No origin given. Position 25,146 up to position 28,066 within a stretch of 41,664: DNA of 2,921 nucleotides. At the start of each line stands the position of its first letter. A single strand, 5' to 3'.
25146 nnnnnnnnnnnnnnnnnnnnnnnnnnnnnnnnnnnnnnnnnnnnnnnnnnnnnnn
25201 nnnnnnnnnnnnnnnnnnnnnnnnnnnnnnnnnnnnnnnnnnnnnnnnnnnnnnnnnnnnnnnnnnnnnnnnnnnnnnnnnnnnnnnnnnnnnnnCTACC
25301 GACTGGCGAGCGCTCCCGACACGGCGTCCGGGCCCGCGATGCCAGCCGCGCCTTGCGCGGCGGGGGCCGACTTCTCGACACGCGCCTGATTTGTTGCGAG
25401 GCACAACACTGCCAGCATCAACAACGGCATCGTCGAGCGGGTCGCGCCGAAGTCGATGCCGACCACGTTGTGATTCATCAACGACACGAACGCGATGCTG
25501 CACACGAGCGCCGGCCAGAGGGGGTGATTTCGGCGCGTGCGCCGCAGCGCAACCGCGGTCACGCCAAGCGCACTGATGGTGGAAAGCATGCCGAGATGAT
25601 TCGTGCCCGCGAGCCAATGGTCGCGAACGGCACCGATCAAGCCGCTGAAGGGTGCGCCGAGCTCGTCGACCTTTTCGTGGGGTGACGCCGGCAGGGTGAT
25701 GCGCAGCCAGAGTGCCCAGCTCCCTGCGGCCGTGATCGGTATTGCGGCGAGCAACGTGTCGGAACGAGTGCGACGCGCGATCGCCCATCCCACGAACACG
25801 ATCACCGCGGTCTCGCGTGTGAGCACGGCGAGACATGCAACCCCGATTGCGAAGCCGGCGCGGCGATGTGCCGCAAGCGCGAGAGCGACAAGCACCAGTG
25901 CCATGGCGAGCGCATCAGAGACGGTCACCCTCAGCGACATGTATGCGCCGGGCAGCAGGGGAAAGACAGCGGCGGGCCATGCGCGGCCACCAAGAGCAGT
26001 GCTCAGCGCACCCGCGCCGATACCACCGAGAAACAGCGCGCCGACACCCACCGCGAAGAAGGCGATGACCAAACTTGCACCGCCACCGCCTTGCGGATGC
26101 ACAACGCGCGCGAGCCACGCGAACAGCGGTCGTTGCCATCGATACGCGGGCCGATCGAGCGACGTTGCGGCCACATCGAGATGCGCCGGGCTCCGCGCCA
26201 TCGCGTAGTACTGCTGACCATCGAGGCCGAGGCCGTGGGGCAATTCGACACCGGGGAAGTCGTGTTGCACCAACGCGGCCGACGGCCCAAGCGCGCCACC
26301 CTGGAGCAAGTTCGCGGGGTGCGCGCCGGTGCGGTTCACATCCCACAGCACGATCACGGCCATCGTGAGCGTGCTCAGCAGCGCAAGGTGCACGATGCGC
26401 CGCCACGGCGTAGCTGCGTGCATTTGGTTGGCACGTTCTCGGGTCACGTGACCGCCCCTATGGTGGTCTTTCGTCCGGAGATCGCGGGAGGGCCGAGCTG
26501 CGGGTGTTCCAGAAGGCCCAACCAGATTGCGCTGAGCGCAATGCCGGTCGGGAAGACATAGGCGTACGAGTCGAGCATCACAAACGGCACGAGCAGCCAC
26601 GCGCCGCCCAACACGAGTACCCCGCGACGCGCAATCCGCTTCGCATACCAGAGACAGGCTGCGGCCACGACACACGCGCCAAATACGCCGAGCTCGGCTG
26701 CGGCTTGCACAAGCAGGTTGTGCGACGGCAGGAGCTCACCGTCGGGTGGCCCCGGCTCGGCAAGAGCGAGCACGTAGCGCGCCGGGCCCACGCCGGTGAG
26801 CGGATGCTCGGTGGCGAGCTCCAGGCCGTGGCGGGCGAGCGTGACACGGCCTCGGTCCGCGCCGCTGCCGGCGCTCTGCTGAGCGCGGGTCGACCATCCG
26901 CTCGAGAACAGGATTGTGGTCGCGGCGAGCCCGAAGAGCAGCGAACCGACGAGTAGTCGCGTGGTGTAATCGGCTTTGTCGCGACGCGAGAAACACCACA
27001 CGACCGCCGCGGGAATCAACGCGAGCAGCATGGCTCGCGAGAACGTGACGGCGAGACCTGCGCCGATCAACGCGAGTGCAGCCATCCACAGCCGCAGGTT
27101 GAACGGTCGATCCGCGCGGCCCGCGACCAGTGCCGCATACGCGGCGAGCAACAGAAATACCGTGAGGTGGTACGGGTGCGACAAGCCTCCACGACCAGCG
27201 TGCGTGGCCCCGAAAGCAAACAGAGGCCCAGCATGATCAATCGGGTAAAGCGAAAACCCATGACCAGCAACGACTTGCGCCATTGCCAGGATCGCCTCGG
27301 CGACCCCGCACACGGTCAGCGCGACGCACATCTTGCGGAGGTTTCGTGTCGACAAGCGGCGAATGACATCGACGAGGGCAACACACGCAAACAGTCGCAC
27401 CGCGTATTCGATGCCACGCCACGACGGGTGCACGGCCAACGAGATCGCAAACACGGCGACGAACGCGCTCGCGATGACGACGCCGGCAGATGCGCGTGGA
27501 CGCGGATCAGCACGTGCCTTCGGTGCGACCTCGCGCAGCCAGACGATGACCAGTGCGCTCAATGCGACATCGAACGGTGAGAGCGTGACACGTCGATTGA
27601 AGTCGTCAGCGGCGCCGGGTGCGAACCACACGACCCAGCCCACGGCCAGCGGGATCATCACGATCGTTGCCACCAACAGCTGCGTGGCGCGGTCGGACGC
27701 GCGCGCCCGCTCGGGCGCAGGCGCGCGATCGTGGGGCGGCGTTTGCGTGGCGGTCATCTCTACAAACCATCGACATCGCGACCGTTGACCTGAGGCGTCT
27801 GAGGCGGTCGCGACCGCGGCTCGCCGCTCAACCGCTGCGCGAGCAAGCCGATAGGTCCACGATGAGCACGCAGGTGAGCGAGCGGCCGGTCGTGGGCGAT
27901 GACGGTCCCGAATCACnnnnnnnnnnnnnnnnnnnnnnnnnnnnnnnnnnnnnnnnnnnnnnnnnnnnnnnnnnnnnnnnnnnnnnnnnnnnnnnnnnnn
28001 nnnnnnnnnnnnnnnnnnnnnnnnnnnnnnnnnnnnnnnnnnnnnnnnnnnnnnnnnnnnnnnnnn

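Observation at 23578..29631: Four large polytopic glycan-handling membrane proteins wedged between uvrB and uvrA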

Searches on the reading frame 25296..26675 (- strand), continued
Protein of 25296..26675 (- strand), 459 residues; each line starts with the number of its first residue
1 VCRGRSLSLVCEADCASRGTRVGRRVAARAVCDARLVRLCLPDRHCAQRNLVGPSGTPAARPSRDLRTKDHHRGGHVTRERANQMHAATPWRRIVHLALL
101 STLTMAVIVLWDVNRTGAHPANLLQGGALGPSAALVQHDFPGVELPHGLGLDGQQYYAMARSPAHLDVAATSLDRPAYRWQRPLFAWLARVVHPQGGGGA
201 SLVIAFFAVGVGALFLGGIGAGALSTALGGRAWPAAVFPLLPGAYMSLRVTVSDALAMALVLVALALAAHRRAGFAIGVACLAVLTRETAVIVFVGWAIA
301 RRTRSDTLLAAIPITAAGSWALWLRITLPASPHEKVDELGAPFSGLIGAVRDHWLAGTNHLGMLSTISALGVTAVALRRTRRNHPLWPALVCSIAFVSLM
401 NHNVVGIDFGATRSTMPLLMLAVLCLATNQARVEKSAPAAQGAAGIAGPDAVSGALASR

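Call 64: find_encoding_contigs(protein=P0047, flank=10000, max_places=1)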
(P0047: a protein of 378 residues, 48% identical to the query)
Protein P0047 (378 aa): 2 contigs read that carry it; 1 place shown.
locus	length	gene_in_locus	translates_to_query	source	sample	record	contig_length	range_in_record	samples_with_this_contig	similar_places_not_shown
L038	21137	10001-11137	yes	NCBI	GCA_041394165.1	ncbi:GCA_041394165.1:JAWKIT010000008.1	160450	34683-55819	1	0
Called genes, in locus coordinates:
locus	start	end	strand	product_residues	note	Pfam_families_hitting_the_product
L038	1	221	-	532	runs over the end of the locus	PF05159:Capsule_synth (weak)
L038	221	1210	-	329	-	PF00535:Glycos_transf_2, PF10111:Glyco_tranf_2_2 (faint), PF13641:Glyco_tranf_2_3, PF13506:Glyco_transf_21 (weak)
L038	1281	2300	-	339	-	PF05721:PhyH (weak)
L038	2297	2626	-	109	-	PF02397:Bac_transf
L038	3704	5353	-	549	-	-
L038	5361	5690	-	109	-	PF06108:DUF952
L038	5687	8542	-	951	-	PF00005:ABC_tran (faint), PF02463:SMC_N (faint), PF03193:RsgA_GTPase (faint), PF13476:AAA_23 (faint), PF13555:AAA_29 (faint), PF20703:nSTAND1 (faint), PF17760:UvrA_inter, PF17755:UvrA_DNA-bind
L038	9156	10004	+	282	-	PF04932:Wzy_C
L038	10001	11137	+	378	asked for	-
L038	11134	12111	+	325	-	PF01544:CorA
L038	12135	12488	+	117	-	PF18029:Glyoxalase_6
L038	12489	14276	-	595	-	PF13231:PMT_2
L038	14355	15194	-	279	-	PF13578:Methyltransf_24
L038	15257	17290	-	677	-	PF00270:DEAD (weak), PF04851:ResIII, PF17757:UvrB_inter, PF27431:UvrB_3rd, PF00271:Helicase_C, PF12344:UvrB, PF02151:UVR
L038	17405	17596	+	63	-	PF04324:Fer2_BFD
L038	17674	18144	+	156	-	PF00210:Ferritin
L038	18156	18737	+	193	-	PF13489:Methyltransf_23, PF01739:CheR (faint), PF13847:Methyltransf_31, PF08241:Methyltransf_11, PF08242:Methyltransf_12, PF13649:Methyltransf_25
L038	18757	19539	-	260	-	PF06966:DUF1295, PF02544:Steroid_dh, PF04191:PEMT (weak)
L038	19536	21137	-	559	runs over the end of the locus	PF00732:GMC_oxred_N (faint), PF00890:FAD_binding_2 (faint), PF01266:DAO, PF07992:Pyr_redox_2 (faint), PF05199:GMC_oxred_C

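Call 65: find_encoding_contigs(protein=P0032, flank=10000, max_places=1)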
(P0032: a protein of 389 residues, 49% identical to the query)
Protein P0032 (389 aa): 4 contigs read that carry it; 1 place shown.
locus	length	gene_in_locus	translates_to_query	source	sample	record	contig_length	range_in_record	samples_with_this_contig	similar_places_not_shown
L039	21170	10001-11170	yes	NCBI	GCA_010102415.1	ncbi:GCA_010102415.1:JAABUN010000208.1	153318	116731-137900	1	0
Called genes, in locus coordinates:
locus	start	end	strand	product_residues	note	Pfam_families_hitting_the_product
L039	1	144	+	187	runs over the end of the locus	PF03352:Adenine_glyco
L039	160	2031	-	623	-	PF01541:GIY-YIG (weak), PF27096:UvrC_M, PF02151:UVR (weak), PF22920:UvrC_RNaseH, PF08459:UvrC_RNaseH_dom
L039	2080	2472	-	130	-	-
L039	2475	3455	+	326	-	-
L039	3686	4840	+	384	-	PF02445:NadA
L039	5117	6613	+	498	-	-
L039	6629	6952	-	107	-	PF06108:DUF952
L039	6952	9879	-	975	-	PF00005:ABC_tran (faint), PF02463:SMC_N (faint), PF03193:RsgA_GTPase (faint), PF13555:AAA_29 (faint), PF20703:nSTAND1 (faint), PF17760:UvrA_inter, PF17755:UvrA_DNA-bind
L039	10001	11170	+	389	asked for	-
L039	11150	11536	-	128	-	-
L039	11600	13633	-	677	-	PF00270:DEAD (faint), PF04851:ResIII, PF17757:UvrB_inter, PF27431:UvrB_3rd, PF00271:Helicase_C, PF12344:UvrB, PF02151:UVR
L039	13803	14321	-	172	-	PF01121:CoaE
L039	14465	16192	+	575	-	PF01590:GAF (weak), PF13185:GAF_2, PF13492:GAF_3, PF07730:HisKA_3, PF02518:HATPase_c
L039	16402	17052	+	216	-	PF00072:Response_reg, PF00196:GerE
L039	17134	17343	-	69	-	PF04964:Flp_Fap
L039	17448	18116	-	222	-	PF00437:T2SSE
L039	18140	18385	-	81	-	-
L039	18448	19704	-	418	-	PF10609:ParA, PF13614:AAA_31 (faint), PF01656:CbiA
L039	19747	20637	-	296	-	PF16976:RcpC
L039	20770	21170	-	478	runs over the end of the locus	PF00575:S1, PF23459:S1_RRP5 (weak)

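Call 68: search_protein_families(library=ncbifam, proteins=[L039:5117-6613:+, L037:11224-12336:+, L037:8280-10007:-], max_evalue=0.01)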
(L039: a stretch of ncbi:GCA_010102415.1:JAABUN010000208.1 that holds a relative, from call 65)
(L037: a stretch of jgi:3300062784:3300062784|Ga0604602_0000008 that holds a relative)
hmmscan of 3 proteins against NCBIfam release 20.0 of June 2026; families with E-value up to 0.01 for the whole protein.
L039:5117-6613:+ (498 aa): 0 families

L037:11224-12336:+ (370 aa): 1 family
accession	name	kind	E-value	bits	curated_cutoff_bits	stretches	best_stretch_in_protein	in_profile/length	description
NF046093.1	AZOBR_p60025_fam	subfamily_domain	0.001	18.3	150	1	85-223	96-231/232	AZOBR_p60025 family cell surface glycopolymer formation protein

L037:8280-10007:- (575 aa): 2 families
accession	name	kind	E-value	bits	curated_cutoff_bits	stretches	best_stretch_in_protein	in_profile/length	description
NF047440.1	LA3751_2_3_fam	subfamily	5.2e-17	61.8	200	2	351-484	280-413/460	LA_3751/LA_3752 family putative glycosyltransferase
NF046093.1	AZOBR_p60025_fam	subfamily_domain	5.2e-06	25.8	150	1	103-243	92-228/232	AZOBR_p60025 family cell surface glycopolymer formation protein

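Call 80: list_cluster_members(proteins=[P0001, P0065, P0041, P0140, P0082])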
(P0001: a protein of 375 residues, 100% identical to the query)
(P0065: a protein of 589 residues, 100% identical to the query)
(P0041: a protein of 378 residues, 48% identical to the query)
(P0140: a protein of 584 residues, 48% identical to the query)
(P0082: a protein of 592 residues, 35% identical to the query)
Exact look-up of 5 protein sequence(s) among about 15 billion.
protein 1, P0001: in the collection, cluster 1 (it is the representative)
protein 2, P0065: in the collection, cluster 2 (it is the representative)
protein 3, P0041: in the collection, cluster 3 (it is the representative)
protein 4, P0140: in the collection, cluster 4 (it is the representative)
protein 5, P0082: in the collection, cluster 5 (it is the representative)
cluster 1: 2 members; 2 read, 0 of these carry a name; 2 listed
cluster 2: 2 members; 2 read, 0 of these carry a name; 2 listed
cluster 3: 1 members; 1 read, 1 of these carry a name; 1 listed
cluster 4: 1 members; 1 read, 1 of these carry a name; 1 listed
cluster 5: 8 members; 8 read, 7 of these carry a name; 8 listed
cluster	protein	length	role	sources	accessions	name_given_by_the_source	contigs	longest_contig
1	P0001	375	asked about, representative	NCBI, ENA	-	-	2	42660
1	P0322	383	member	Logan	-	-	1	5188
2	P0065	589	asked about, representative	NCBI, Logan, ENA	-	-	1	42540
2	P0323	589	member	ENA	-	-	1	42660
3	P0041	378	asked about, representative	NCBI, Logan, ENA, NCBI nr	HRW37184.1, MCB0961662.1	MAG: hypothetical protein KDB04_19315 [Acidimicrobiales bacterium] | hypothetical protein [Acidimicrobiales bacterium]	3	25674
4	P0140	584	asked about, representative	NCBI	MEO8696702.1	MAG: glycosyltransferase family 39 protein [Acidimicrobiales bacterium]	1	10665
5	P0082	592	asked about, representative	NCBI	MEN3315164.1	MAG: hypothetical protein V7605_1398 [Acidimicrobiaceae bacterium]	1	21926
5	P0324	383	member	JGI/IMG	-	hypothetical protein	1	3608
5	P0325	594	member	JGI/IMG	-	hypothetical protein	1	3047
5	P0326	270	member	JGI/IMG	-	hypothetical protein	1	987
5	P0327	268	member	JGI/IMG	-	hypothetical protein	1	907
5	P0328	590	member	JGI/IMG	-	hypothetical protein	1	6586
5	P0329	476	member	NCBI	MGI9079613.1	MAG: hypothetical protein ACR2GF_02110 [Acidimicrobiales bacterium]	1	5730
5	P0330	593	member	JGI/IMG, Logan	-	-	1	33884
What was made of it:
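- On GT39 protein O-mannosyltransferase (P1): The 'GT39' name comes from an automatic NCBI annotation (call 80).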

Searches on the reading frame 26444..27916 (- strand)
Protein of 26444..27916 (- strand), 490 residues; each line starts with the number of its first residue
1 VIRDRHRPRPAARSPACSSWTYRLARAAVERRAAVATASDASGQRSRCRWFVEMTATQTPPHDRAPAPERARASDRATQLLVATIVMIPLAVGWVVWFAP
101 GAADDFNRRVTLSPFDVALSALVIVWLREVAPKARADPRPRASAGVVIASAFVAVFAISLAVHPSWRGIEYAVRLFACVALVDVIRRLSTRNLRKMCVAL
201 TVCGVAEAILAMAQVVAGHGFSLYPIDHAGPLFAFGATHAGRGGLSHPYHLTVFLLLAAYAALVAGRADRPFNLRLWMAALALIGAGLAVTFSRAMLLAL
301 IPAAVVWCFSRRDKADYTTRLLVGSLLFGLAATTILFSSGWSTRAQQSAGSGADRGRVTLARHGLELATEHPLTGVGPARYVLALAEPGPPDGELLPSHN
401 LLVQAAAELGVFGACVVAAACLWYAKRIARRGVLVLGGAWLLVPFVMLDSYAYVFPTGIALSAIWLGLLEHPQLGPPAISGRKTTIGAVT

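Call 4: search_protein_families(library=pfam, proteins=[window:26444-27916:-], max_evalue=0.1)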
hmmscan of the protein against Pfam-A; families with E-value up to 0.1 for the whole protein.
window:26444-27916:- (490 aa): 3 families
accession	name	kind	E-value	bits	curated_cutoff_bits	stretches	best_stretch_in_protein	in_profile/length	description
PF04932.20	Wzy_C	-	5e-16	59.3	31.7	1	279-416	1-147/149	O-Antigen ligase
PF16089.10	DUF4818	-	0.045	14.6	25.6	1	118-213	11-104/116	Domain of unknown function (DUF4818)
PF11511.13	RhodobacterPufX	-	0.049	13.7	25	0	269-304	11-46/67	Intrinsic membrane protein PufX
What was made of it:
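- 26444..27757 (-): P3: a Wzy_C-domain membrane protein (glycan polymerase, ligase or O-oligosaccharyltransferase type). Its stop overlaps the P2 GTG as GTGA. Pfam Wzy_C at E 5e-16, 59.3 bits, above the gathering score of 31.7 (call 4).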

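Call 5: search_protein_families(library=ncbifam, proteins=[window:26444-27916:-], max_evalue=0.1)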
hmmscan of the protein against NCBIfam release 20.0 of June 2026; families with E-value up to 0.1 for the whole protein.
window:26444-27916:- (490 aa): 1 family
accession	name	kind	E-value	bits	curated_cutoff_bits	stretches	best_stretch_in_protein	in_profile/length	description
NF053726.1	WLR_fam_memb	equivalog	0.044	13.6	38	1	125-163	10-45/45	WLR motif membrane protein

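Call 55: search_solved_structures(query=window:26444-27757:-, max_evalue=1)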
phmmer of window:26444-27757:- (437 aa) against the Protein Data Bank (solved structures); distinct sequences matched with E-value up to 1: 0.
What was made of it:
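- Closest known: WaaL O-antigen ligases and PglL/PilO O-oligosaccharyltransferases. Different: Sequence search of the PDB found no solved relative (call 55).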
